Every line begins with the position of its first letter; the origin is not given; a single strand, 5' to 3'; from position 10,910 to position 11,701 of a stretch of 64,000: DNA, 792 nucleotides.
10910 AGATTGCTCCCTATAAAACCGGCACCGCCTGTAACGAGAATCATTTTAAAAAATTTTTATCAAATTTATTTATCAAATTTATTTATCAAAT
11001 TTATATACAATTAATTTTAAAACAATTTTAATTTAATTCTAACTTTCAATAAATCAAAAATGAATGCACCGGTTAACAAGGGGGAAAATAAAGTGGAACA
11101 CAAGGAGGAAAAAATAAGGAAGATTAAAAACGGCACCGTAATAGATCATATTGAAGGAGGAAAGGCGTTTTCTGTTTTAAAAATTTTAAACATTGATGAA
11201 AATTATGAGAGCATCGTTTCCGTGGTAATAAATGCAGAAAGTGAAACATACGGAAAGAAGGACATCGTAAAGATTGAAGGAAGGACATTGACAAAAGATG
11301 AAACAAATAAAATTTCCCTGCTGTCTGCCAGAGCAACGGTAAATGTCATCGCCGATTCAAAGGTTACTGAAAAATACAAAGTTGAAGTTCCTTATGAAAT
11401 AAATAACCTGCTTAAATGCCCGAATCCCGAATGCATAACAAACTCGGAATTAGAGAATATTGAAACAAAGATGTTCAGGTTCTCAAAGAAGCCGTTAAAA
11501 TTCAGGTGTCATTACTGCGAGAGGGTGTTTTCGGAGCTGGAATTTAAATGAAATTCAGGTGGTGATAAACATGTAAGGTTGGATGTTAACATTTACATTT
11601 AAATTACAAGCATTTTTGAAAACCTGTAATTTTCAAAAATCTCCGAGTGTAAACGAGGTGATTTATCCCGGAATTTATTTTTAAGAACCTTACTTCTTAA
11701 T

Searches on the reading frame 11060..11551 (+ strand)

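Call 20: search_protein_families(library=pfam, proteins=[window:11060-11551:+], max_evalue=0.001)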
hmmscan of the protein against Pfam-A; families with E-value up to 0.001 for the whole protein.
window:11060-11551:+ (163 aa): 2 families
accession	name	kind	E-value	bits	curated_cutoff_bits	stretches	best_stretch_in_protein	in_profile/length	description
PF01948.23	PyrI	-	2.8e-30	104.8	25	1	18-109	2-93/93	Aspartate carbamoyltransferase regulatory chain, allosteric domain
PF02748.20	PyrI_C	-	1.5e-16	60.3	23.4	1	113-159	1-45/48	Aspartate carbamoyltransferase regulatory chain, metal binding domain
